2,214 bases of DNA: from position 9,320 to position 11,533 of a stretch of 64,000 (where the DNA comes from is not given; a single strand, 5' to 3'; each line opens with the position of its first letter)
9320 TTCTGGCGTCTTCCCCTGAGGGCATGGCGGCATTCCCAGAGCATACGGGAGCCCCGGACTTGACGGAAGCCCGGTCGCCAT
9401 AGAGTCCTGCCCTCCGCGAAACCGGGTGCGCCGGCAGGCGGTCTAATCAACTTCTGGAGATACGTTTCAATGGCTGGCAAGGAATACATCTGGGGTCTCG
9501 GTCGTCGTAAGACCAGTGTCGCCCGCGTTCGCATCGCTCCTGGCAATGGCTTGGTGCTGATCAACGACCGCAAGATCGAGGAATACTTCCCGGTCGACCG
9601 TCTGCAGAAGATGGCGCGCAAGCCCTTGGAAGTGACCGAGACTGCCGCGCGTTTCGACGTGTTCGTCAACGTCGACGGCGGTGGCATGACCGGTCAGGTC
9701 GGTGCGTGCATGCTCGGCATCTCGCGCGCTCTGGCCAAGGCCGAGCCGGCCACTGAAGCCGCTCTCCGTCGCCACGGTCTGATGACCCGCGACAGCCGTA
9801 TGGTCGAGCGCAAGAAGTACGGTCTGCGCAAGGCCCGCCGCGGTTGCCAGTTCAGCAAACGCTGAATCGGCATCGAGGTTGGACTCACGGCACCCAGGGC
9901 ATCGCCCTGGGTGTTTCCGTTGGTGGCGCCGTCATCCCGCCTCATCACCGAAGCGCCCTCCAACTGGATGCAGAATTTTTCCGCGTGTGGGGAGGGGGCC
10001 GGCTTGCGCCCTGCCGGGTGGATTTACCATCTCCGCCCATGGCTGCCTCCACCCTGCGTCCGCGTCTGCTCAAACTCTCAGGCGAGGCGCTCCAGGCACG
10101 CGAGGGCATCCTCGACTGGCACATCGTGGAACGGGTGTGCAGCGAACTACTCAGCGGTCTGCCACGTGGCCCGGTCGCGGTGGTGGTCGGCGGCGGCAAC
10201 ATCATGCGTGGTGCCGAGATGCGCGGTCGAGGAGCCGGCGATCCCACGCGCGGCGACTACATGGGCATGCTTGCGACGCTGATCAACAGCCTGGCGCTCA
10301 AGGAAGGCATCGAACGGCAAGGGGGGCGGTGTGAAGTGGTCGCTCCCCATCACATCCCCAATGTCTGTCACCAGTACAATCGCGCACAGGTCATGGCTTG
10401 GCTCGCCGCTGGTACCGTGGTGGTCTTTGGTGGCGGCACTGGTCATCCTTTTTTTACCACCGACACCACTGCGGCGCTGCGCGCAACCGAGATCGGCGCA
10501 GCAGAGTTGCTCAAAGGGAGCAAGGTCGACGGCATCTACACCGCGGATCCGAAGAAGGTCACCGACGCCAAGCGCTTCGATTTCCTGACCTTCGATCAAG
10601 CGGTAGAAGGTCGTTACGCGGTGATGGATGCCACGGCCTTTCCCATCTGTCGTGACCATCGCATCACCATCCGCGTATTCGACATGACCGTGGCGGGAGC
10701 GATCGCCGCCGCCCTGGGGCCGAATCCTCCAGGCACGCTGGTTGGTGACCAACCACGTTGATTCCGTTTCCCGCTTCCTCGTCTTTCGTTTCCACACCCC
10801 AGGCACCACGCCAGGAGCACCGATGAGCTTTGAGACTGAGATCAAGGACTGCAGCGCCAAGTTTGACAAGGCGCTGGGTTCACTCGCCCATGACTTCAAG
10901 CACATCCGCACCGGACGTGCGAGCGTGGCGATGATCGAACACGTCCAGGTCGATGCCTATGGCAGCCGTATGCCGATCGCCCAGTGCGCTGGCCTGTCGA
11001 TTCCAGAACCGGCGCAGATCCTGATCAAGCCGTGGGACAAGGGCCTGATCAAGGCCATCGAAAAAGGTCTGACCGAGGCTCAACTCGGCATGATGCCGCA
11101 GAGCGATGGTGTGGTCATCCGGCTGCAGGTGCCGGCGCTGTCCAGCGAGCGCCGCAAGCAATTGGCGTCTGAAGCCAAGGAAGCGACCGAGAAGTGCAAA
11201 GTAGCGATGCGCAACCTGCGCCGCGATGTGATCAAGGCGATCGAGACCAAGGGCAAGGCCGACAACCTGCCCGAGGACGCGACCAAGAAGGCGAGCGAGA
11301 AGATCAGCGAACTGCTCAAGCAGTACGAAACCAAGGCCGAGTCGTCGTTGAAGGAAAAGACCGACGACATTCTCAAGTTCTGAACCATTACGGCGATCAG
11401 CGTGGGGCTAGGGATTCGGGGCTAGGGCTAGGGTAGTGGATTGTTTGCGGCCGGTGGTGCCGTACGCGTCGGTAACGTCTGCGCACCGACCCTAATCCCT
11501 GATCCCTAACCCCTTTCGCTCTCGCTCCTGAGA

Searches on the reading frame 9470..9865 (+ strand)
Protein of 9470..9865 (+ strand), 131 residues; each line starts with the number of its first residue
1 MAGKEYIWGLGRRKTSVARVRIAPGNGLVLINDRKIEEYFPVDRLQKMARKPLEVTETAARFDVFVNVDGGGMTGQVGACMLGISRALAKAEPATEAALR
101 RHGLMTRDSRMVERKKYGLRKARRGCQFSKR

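Call 103: search_protein_families(library=pfam, proteins=[window:9470-9865:+], max_evalue=0.001)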
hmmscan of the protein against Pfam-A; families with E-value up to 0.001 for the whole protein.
window:9470-9865:+ (131 aa): 1 family
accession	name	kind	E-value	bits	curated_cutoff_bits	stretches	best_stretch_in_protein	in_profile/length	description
PF00380.25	Ribosomal_S9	-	1.4e-45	155.1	22.5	1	11-131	1-121/121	Ribosomal protein S9/S16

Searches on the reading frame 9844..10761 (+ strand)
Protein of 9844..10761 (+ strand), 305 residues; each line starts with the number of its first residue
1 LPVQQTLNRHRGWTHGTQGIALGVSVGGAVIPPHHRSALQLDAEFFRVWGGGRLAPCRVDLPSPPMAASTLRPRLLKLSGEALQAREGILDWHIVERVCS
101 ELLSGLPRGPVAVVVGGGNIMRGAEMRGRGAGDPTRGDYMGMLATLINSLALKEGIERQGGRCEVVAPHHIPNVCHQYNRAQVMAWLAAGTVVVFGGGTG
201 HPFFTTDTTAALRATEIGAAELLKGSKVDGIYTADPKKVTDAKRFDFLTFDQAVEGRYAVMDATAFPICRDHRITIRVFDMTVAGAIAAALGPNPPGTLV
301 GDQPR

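Call 9: search_protein_families(library=pfam, proteins=[window:9844-10761:+], max_evalue=0.00001)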
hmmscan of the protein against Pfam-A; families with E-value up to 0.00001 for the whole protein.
window:9844-10761:+ (305 aa): 1 family
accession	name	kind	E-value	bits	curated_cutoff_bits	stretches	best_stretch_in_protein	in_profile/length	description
PF00696.33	AA_kinase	-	5.2e-32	111.9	24.9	1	75-280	4-234/234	Amino acid kinase family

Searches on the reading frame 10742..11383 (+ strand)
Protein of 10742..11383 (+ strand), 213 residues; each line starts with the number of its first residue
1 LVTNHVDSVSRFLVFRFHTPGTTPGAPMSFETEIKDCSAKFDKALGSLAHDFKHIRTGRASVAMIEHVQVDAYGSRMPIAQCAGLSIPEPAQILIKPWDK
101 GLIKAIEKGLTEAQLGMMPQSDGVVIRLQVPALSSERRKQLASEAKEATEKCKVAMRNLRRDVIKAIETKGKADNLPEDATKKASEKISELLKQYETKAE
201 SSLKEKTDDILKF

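Call 9: search_protein_families(library=pfam, proteins=[window:10742-11383:+], max_evalue=0.00001)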
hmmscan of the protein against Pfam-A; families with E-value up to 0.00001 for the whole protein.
window:10742-11383:+ (213 aa): 1 family
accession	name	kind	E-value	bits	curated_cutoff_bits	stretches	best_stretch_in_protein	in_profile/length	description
PF01765.24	RRF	-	9.3e-51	172.4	29.7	1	49-211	2-164/164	Ribosome recycling factor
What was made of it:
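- Checked: The gene is convergent with frr (10742..11383, PF01765) (call 9).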
